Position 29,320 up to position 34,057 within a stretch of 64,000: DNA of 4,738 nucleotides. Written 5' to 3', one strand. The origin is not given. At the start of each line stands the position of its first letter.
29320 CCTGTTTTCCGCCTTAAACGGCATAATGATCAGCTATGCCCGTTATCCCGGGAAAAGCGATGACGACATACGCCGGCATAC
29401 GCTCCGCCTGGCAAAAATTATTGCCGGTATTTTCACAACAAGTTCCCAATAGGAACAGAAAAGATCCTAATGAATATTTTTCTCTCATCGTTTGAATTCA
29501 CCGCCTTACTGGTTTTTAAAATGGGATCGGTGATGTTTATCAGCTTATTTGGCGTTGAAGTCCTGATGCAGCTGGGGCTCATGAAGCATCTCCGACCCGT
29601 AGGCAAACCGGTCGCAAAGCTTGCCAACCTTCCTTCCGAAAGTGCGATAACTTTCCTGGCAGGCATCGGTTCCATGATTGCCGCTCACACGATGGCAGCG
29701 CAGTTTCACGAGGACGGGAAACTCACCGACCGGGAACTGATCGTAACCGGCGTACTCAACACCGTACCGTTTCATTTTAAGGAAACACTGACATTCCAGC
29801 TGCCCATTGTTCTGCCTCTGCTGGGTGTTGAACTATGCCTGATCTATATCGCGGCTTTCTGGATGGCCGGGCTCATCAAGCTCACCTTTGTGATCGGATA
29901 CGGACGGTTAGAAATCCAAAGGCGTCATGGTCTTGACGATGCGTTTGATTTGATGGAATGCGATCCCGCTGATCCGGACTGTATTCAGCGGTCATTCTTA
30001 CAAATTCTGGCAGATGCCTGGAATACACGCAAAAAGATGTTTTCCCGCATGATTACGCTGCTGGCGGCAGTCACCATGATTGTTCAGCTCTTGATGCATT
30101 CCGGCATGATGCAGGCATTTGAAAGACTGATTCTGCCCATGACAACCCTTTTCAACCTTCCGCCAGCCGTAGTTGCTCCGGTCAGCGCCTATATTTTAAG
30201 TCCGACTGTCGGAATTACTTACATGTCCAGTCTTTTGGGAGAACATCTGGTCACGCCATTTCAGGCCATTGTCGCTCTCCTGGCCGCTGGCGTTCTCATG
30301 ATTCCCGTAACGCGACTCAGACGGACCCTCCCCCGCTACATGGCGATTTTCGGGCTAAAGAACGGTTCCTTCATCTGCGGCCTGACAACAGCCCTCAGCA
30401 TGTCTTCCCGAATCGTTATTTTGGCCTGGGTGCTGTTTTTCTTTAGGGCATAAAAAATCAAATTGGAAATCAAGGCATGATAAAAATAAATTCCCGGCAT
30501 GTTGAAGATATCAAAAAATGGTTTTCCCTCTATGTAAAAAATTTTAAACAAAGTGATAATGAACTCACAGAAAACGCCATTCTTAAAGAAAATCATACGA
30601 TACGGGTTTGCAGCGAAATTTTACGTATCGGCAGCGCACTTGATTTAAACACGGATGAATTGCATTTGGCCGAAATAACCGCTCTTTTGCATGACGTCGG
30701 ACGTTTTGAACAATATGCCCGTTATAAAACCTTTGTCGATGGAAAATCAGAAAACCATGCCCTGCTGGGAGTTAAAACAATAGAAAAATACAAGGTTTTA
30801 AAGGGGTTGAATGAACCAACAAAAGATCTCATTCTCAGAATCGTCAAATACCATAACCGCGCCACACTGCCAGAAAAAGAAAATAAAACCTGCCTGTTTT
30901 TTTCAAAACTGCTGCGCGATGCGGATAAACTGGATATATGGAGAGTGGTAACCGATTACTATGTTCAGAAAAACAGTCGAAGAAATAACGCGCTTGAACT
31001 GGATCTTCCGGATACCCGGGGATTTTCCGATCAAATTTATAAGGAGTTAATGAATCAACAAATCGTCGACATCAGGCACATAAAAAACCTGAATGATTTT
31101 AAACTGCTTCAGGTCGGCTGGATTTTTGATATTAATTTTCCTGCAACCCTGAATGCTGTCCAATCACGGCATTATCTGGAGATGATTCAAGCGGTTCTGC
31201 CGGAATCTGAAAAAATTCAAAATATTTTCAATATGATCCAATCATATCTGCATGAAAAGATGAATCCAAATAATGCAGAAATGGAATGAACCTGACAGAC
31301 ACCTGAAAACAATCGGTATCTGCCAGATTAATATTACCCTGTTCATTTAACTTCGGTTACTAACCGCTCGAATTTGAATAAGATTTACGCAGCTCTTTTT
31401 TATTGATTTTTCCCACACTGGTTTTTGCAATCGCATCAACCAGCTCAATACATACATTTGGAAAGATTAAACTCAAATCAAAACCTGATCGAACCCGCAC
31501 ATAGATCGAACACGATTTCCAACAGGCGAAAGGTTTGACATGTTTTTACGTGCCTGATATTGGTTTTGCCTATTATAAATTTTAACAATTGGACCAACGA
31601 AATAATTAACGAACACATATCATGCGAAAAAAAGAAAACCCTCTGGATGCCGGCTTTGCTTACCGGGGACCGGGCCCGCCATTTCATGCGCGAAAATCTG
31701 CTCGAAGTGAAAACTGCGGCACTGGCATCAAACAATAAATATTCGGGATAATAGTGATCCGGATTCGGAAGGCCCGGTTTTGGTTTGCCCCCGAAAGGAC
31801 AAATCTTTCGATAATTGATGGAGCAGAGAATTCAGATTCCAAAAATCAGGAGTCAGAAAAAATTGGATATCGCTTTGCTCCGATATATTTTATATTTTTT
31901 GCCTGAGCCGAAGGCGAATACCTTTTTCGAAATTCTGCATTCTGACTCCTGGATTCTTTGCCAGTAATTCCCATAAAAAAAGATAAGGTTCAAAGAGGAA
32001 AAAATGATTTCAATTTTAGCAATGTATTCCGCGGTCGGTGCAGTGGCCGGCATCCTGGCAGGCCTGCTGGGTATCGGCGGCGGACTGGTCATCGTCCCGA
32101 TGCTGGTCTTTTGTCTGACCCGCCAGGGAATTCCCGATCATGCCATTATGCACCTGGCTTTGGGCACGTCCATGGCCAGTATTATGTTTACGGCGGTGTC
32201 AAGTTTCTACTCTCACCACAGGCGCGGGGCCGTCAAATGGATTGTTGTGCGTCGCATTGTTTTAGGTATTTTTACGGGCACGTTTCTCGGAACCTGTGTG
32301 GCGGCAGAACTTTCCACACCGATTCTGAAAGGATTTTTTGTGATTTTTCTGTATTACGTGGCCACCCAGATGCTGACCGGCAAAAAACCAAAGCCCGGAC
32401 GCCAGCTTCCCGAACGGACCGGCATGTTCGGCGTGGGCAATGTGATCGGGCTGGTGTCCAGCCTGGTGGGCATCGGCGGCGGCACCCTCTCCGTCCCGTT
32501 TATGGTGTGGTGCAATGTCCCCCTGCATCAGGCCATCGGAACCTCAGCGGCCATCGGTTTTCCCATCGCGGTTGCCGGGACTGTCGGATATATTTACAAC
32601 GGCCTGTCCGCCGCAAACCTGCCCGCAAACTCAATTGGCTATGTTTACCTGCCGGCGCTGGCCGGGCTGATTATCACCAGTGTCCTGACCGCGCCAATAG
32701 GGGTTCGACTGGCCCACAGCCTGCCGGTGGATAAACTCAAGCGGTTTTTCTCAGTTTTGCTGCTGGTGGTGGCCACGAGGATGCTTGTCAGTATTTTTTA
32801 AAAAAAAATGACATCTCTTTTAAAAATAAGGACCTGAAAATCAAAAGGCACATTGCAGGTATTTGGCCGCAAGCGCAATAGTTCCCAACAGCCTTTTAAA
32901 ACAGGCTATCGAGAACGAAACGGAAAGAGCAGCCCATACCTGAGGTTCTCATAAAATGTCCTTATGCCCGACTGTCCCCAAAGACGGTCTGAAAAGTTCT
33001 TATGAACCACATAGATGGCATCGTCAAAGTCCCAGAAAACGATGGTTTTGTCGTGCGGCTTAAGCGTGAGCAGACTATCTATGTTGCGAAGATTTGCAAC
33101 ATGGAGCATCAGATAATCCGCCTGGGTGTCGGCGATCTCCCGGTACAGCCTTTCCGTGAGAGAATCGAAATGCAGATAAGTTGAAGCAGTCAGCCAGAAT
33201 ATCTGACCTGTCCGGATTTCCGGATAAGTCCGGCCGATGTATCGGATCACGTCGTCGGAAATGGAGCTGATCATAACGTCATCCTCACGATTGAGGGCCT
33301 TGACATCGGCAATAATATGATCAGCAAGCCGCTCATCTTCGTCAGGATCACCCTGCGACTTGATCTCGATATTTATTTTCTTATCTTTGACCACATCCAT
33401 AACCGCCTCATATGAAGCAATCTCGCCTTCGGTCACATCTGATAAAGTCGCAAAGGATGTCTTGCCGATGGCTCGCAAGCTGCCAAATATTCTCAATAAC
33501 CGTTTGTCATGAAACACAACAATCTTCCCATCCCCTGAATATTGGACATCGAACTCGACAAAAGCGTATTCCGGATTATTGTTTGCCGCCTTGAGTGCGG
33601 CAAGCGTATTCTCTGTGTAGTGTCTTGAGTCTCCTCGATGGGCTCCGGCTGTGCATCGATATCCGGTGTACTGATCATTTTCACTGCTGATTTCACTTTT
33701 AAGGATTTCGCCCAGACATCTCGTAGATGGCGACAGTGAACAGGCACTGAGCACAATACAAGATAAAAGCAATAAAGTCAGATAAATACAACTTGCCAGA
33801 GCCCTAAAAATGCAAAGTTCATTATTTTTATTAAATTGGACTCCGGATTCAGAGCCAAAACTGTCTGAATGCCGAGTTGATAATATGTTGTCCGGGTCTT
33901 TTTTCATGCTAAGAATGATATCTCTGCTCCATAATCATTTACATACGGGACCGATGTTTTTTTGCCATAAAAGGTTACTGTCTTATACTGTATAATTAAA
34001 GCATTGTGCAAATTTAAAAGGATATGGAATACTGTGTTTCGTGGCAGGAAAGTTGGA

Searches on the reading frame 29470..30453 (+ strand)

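Call 81: search_protein_families(library=pfam, max_evalue=0.00001, proteins=[window:29470-30453:+])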
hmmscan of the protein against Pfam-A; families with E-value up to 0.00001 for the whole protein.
window:29470-30453:+ (327 aa): 1 family
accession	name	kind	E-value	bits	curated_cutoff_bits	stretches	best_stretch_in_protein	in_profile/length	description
PF07670.19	Gate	-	7.5e-10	39.6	29.6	1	15-102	1-89/104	Nucleoside recognition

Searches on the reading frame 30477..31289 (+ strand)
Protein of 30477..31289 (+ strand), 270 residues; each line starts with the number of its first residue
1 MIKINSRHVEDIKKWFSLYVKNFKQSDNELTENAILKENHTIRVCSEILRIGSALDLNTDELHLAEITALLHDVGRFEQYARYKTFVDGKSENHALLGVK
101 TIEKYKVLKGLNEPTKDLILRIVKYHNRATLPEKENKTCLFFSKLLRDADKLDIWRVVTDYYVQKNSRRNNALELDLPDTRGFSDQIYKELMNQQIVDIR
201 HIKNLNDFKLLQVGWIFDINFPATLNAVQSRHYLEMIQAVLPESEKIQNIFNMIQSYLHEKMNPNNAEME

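Call 81: search_protein_families(library=pfam, max_evalue=0.00001, proteins=[window:30477-31289:+])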
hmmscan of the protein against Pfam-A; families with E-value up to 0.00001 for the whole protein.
window:30477-31289:+ (270 aa): 1 family
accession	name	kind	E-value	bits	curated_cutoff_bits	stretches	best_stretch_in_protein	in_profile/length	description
PF01966.28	HD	-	2.3e-09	38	22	1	39-153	3-114/116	HD domain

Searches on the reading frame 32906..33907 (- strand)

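Call 81: search_protein_families(library=pfam, max_evalue=0.00001, proteins=[window:32906-33907:-])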
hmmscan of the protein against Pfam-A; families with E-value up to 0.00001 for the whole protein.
window:32906-33907:- (333 aa): 1 family
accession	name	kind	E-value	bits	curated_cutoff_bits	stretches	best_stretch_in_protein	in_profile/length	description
PF03009.23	GDPD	-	1.5e-19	71.5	23.6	1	90-259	1-186/244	Glycerophosphoryl diester phosphodiesterase family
